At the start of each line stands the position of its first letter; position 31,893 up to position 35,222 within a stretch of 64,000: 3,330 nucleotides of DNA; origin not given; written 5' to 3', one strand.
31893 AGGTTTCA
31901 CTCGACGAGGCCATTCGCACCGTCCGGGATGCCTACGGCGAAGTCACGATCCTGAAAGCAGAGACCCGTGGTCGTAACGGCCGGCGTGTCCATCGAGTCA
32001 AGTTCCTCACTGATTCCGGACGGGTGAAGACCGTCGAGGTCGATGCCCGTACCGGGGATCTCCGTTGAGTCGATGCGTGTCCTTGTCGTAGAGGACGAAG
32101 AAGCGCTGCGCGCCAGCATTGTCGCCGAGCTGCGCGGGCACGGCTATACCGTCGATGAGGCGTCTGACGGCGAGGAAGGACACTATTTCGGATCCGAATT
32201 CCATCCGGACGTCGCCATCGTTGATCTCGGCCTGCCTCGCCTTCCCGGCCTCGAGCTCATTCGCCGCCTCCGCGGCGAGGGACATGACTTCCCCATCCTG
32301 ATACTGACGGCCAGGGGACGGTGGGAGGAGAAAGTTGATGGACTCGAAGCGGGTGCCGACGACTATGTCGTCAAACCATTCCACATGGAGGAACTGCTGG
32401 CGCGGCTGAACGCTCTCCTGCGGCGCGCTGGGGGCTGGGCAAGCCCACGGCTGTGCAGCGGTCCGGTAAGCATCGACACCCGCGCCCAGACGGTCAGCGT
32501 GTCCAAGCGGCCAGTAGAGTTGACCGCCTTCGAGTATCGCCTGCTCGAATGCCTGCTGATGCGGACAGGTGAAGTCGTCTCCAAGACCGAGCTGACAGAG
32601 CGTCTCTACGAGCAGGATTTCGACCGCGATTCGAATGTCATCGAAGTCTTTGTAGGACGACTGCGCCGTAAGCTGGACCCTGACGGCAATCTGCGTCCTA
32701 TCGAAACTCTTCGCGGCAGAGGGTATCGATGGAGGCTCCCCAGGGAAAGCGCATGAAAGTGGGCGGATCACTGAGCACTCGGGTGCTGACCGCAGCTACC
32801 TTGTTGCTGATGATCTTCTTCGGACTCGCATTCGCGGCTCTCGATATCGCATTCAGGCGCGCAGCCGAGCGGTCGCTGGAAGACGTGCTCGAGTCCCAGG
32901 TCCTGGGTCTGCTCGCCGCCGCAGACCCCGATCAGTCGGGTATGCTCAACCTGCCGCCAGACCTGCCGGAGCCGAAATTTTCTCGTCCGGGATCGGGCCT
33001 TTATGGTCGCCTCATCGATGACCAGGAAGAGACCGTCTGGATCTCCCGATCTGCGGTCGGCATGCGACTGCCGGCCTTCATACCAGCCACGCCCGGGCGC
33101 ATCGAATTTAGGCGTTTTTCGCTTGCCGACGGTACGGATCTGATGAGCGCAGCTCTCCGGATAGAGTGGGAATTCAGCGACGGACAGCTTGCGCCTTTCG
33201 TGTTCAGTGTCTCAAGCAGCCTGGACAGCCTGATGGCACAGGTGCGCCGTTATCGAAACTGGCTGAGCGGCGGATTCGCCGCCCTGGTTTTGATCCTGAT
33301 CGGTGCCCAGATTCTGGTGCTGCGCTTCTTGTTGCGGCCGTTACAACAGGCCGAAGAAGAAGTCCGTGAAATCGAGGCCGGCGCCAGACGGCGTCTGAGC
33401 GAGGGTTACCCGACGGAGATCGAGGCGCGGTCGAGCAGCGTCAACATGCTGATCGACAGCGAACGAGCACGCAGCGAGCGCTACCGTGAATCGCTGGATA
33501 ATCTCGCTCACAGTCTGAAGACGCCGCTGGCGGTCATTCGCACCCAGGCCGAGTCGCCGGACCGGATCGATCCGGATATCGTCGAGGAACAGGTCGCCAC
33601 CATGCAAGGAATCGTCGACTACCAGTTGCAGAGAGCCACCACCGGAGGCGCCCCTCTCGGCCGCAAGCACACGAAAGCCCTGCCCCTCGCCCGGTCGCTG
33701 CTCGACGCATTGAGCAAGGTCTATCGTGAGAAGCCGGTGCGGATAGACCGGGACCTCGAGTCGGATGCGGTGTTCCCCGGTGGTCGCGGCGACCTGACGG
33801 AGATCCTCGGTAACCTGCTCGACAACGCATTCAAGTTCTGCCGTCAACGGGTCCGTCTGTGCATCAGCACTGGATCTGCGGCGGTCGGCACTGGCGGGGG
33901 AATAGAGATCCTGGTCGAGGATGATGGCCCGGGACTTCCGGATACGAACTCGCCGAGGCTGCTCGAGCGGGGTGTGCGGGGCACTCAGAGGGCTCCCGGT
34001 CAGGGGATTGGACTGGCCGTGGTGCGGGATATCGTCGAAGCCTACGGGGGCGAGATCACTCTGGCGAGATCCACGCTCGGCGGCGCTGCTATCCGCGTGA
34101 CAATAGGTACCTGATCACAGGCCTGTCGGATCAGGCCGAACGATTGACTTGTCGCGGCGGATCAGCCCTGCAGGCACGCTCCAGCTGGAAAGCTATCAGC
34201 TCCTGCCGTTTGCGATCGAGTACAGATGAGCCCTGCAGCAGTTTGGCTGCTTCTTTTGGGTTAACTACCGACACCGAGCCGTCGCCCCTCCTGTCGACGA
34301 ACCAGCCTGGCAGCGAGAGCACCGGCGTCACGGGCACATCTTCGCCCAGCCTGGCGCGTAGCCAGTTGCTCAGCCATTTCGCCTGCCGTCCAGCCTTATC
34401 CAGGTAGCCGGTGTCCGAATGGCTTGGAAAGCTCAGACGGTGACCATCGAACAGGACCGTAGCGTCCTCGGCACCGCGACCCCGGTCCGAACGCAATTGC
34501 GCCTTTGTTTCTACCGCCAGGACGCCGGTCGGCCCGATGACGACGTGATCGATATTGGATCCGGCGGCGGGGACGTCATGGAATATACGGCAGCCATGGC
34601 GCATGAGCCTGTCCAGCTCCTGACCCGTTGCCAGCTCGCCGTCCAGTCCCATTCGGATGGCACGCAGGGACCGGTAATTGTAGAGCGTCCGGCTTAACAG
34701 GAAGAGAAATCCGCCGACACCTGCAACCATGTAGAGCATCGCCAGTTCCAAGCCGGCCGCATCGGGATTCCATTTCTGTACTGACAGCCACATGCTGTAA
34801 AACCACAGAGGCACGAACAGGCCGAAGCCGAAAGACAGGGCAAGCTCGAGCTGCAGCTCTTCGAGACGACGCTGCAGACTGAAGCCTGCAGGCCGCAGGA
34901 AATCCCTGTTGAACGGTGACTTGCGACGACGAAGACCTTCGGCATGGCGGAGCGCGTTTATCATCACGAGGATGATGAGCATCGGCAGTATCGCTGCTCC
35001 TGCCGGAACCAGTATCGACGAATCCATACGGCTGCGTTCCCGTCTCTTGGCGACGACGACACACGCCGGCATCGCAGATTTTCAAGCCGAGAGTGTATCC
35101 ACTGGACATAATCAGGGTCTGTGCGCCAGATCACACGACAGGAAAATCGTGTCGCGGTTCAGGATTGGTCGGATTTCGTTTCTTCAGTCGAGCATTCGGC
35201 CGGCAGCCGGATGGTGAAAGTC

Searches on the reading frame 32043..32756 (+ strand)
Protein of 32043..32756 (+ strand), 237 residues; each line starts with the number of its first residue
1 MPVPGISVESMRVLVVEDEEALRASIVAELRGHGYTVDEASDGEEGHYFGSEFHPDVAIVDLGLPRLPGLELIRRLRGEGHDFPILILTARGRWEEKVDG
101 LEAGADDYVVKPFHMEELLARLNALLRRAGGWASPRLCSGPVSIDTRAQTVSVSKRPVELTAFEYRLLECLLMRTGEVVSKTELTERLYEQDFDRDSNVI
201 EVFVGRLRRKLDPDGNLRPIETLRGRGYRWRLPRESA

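Call 7: search_protein_families(library=pfam, proteins=[window:32043-32756:+], max_evalue=0.01)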
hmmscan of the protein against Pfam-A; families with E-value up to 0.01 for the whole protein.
window:32043-32756:+ (237 aa): 2 families
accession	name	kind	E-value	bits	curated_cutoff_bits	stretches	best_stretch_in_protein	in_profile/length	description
PF00072.30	Response_reg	-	3.1e-26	92.1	30.2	1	13-122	1-110/111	Response regulator receiver domain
PF00486.34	Trans_reg_C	-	1.4e-22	80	26.2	1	156-229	2-76/77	Transcriptional regulatory protein, C terminal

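Call 8: search_protein_families(library=ncbifam, proteins=[window:32043-32756:+], max_evalue=0.01)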
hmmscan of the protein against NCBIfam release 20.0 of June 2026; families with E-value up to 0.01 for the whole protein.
window:32043-32756:+ (237 aa): 96 families (the best 25 are shown)
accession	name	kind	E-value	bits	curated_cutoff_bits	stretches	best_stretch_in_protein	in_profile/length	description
NF008078.0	PRK10816.1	equivalog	1.2e-67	227.7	336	1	11-232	1-222/223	two-component system response regulator PhoP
NF041734.1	resp_reg_RppA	equivalog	9.1e-59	198.6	250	1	11-231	1-228/229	two-component system response regulator RppA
TIGR02154.1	PhoB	equivalog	4.2e-56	189.8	296.2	1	11-230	3-225/226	phosphate regulon transcriptional regulator PhoB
TIGR01387.1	cztR_silR_copR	subfamily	1e-54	185.5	279.2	1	13-228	1-216/218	heavy metal response regulator transcription factor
NF045991.1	RespRegCtrARhodob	equivalog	1.8e-53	181.6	350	1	11-231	1-222/224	response regulator transcription factor CtrA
NF007928.2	PRK10643.1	equivalog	1.2e-51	175.4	330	1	11-229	1-215/216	two-component system response regulator PmrA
NF041733.1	resp_reg_CseB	equivalog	6.1e-49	166.4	350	1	12-231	2-227/228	two-component system response regulator CseB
NF012023.0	PRK15479.1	equivalog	5.6e-45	153.6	337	1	11-230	1-217/224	transcriptional regulator TctD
NF008296.0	PRK11083.1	equivalog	6.3e-45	153.3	273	1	10-230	3-225/228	two-component system response regulator CreB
NF040689.1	MtrAB_MtrA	equivalog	8.7e-45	152.7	300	1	13-229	1-217/219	MtrAB system response regulator MtrA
NF007663.1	PRK10336.1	equivalog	2.9e-44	151.4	345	1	11-228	1-214/219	quorum sensing response regulator transcription factor QseB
NF045944.1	ResRegRpaBCyano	equivalog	2.9e-44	151.2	330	1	14-229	1-226/229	response regulator transcription factor RpaB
NF007346.1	PRK09836.1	equivalog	3.1e-44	151.5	420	1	11-233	1-224/227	copper/silver response regulator transcription factor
NF008567.0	PRK11517.1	equivalog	1.2e-43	149.1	353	1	11-231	1-219/223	response regulator transcription factor HprR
NF045914.1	RespRegNblR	equivalog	1e-41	143.1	300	1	10-231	6-226/228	response regulator transcription factor NblR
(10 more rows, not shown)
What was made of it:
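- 32043..32756 (+): PhoP-type OmpR-family response regulator. The likely start is the ATG at 32073 (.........). Best NCBIfam model is PhoP at 227.7 bits, below the enteric equivalog cut-off of 336 (call 8).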

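Call 23: search_solved_structures(query=window:32043-32756:+, max_evalue=1e-20, show_alignments=2)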
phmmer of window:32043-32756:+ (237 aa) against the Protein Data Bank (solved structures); distinct sequences matched with E-value up to 1e-20: 47.
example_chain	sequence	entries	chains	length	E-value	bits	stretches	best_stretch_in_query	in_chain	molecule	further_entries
1ys6_A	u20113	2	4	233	2.5e-46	161.3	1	8-232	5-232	Transcriptional regulatory protein prrA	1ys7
9ji3_J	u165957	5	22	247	2.4e-43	151.5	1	9-234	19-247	DNA-binding response regulator | Possible two component system response transcriptional positive regulator PhoP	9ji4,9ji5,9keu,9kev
3r0j_A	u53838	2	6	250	2.5e-43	151.4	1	9-234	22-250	POSSIBLE TWO COMPONENT SYSTEM RESPONSE TRANSCRIPTIONAL POSITIVE REGULATOR PHOP | Response regulator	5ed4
9dvt_R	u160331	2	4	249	1.4e-42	149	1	12-236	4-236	DNA-binding dual master transcriptional regulator RpaA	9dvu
1kgs_A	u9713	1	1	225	4e-42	147.5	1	11-229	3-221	DNA BINDING RESPONSE REGULATOR D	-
9ket_J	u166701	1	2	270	3.6e-39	137.8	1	51-234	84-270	Possible two component system response transcriptional positive regulator PhoP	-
8jo2_H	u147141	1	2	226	6.2e-37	130.5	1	11-229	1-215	DNA-binding transcriptional regulator BasR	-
4s04_A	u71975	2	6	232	6.8e-37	130.4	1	11-229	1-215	DNA-binding transcriptional regulator BasR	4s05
4kfc_A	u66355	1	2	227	2.4e-36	128.5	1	12-231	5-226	KDP operon transcriptional regulatory protein KdpE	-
6lgq_D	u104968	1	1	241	4.2e-36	127.8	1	11-231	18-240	DNA-binding response regulator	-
4kny_A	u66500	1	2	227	4.5e-36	127.7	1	12-231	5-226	KDP operon transcriptional regulatory protein KdpE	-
2oqr_A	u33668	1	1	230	5.2e-36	127.5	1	12-229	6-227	Sensory transduction protein regX3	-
2pkx_A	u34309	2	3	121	5.2e-36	127.5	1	11-129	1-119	Transcriptional regulatory protein phoP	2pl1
3q9s_A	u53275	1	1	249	5.7e-35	124.1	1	10-224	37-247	DNA-binding response regulator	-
8gc6_A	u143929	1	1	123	5.7e-34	120.8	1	11-132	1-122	Response regulator protein CarR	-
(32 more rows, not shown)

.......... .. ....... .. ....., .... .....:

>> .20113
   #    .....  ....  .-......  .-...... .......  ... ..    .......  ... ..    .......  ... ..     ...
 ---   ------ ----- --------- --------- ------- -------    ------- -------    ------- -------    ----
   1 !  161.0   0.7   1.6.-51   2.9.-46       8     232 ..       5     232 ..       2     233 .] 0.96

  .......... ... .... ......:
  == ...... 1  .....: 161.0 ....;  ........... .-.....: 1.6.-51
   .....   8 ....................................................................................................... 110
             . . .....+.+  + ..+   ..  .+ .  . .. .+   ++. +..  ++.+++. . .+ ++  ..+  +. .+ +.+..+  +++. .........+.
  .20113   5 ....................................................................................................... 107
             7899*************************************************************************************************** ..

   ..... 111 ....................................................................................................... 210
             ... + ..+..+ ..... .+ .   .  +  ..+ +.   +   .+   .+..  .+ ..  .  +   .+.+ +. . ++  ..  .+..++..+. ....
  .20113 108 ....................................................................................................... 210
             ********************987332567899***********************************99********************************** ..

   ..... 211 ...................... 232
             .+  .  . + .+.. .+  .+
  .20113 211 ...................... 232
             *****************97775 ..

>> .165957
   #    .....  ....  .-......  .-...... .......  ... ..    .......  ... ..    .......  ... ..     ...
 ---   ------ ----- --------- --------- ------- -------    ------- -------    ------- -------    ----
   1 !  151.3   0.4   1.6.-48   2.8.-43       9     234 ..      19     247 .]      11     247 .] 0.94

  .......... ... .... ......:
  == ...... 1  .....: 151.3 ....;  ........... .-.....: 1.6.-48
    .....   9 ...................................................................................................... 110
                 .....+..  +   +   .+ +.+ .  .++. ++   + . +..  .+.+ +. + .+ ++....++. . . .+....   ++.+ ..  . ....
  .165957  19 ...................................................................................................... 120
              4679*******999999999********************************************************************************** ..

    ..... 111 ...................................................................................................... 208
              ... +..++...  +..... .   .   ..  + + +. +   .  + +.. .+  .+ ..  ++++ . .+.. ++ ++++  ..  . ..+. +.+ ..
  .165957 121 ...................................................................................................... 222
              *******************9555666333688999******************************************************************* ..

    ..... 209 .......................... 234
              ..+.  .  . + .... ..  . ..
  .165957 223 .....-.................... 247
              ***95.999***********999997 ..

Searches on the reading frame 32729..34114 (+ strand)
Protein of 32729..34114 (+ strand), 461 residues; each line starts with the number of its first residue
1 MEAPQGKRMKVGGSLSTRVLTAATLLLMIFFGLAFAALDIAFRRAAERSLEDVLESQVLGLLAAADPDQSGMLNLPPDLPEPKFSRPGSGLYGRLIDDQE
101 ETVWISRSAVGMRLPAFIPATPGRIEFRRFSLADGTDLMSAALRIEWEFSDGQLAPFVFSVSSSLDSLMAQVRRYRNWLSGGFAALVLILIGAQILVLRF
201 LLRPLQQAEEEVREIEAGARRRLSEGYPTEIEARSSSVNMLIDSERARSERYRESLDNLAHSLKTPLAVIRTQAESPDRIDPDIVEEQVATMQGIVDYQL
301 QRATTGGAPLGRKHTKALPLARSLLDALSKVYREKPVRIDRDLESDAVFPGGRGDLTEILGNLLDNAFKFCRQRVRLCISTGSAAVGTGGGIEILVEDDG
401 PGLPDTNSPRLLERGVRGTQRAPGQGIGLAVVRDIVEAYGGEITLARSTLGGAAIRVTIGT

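Call 7: search_protein_families(library=pfam, proteins=[window:32729-34114:+], max_evalue=0.01)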
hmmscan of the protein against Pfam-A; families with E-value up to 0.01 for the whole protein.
window:32729-34114:+ (461 aa): 4 families
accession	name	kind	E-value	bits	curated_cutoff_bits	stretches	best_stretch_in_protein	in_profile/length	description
PF02518.31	HATPase_c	-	1.3e-17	64.6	26.4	1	355-459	5-107/111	Histidine kinase-, DNA gyrase B-, and HSP90-like ATPase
PF00512.31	HisKA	-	0.00048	20.6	26.9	1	254-292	4-43/66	His Kinase A (phospho-acceptor) domain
PF14501.12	HATPase_c_5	-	0.00048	20.4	22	1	355-445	5-88/102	GHKL domain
PF13581.12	HATPase_c_2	-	0.0011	19.4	27.4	1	357-439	37-112/127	Histidine kinase-like ATPase domain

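Call 8: search_protein_families(library=ncbifam, proteins=[window:32729-34114:+], max_evalue=0.01)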
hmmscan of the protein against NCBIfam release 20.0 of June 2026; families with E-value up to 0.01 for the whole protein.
window:32729-34114:+ (461 aa): 68 families (the best 25 are shown)
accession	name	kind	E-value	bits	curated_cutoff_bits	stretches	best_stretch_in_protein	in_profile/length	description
NF008077.0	PRK10815.1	equivalog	5.7e-57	193.5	497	1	171-459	187-478/488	two-component system sensor histidine kinase PhoQ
NF012163.2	BaeS_SmeS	equivalog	2.8e-25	89.2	500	1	176-459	165-456/457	sensor histidine kinase efflux regulator BaeS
NF008312.0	PRK11100.1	equivalog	1e-23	84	356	1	158-459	163-472/477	two-component system sensor histidine kinase CreC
NF007837.0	PRK10549.1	equivalog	8.3e-23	80.8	603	1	171-459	160-456/466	envelope stress sensor histidine kinase BaeS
NF007898.0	PRK10604.1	equivalog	2.1e-20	73.3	478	1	253-458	213-420/433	two-component system sensor histidine kinase RstB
TIGR02966.1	phoR_proteo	equivalog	5.2e-19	68.4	334.2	1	253-453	115-327/333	phosphate regulon sensor histidine kinase PhoR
TIGR01386.1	cztS_silS_copS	subfamily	1.9e-18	66.7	292.55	1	135-445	123-443/457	heavy metal sensor histidine kinase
NF007004.0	PRK09467.1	equivalog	3.7e-18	65.6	415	1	185-459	164-434/440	two-component system sensor histidine kinase EnvZ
NF046044.1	PnpS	equivalog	1.8e-17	63.5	400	1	256-458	174-388/390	two-component system histidine kinase PnpS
NF007793.0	PRK10490.1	equivalog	2.1e-17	62.5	1123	1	233-459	640-880/895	two-component system sensor histidine kinase KdpD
NF008025.0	PRK10755.1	equivalog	2.6e-17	62.6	314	1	196-448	86-342/362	two-component system sensor histidine kinase PmrB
NF006800.0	PRK09303.1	equivalog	1.4e-15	57.2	342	1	283-458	197-374/383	histidine kinase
NF033092.0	HK_WalK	equivalog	9.6e-15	54.2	725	1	245-459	366-592/594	cell wall metabolism sensor histidine kinase WalK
NF007664.1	PRK10337.1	equivalog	3.9e-14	52.2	475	1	185-458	163-441/442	quorum sensing histidine kinase QseC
NF052314.1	T9SS_HK_PorY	subfamily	7e-14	51.7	350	2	320-444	289-404/418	PorY family sensor histidine kinase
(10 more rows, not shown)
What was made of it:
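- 32729..34114 (+): PhoQ-type sensor histidine kinase with two TM segments and a periplasmic domain of about 145 aa. Best NCBIfam model is PhoQ (call 8).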

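Call 24: search_solved_structures(query=window:32729-34114:+, max_evalue=0.00001)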
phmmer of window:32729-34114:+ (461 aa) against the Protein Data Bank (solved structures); distinct sequences matched with E-value up to 0.00001: 28.
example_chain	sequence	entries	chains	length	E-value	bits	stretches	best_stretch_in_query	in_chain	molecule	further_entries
3cgy_A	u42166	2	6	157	1.5e-29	106.5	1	312-460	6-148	Virulence sensor histidine kinase phoQ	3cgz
1id0_A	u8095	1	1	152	2.1e-27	99.3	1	317-460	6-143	PHOQ HISTIDINE KINASE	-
6lgq_C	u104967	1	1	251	4e-13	52.3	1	256-459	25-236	Histidine kinase KdpD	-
9m08_C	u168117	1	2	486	1.6e-11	47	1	181-456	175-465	histidine kinase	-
4jas_A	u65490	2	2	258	6.3e-11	45.1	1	250-447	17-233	Histidine kinase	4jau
5uht_A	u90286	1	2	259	9.4e-11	44.5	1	253-447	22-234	Sensor histidine kinase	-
3dge_A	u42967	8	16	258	9.4e-11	44.5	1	253-447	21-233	Sensor protein | Histidine kinase | Sensor histidine kinase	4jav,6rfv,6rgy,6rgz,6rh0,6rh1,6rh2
2c2a_A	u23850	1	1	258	9.5e-11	44.5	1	253-447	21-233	SENSOR HISTIDINE KINASE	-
6azr_A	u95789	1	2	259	4.5e-10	42.2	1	254-447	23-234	Sensor histidine kinase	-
6rh7_A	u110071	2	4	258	2e-09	40.1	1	356-447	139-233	Sensor histidine kinase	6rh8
8a3u_A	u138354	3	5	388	2.1e-09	40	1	250-459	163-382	Putative Sensory box protein,Sensor protein FixL | Putative Sensory box protein,Putative Sensory box protein,Sensor protein FixL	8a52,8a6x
8a7f_A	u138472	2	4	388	2.2e-09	40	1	250-459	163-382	Putative Sensory box protein,Sensor protein FixL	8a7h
4gcz_A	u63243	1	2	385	2.7e-09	39.7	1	252-459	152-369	Blue-light photoreceptor, Sensor protein fixL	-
8u4x_A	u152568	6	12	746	6.2e-09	38.5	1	328-459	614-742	histidine kinase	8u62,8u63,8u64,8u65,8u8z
1ys3_A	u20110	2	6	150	1.5e-08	37.2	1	383-455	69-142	Sensor-type histidine kinase prrB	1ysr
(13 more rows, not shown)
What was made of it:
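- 32729..34114 (+): The catalytic domain's best solved relative is PhoQ at 1.5e-29, against 4e-13 for the next (call 24).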

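Call 104: search_protein_families(library=pfam, proteins=[window:32729-34114:+], max_evalue=0.1)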
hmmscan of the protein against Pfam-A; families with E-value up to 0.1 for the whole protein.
window:32729-34114:+ (461 aa): 4 families
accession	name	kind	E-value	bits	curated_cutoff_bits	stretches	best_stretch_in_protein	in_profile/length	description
PF02518.31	HATPase_c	-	1.3e-17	64.6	26.4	1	355-459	5-107/111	Histidine kinase-, DNA gyrase B-, and HSP90-like ATPase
PF00512.31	HisKA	-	0.00048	20.6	26.9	1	254-292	4-43/66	His Kinase A (phospho-acceptor) domain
PF14501.12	HATPase_c_5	-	0.00048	20.4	22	1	355-445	5-88/102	GHKL domain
PF13581.12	HATPase_c_2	-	0.0011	19.4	27.4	1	357-439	37-112/127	Histidine kinase-like ATPase domain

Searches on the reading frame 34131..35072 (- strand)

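Call 48: search_protein_families(library=pfam, proteins=[window:34131-35072:-], max_evalue=0.001)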
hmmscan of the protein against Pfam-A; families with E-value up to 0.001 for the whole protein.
window:34131-35072:- (313 aa): 1 family
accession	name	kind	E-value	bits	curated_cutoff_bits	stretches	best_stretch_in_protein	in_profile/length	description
PF08378.17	NERD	-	3e-13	50.7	22.1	1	142-254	2-110/111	Nuclease-related domain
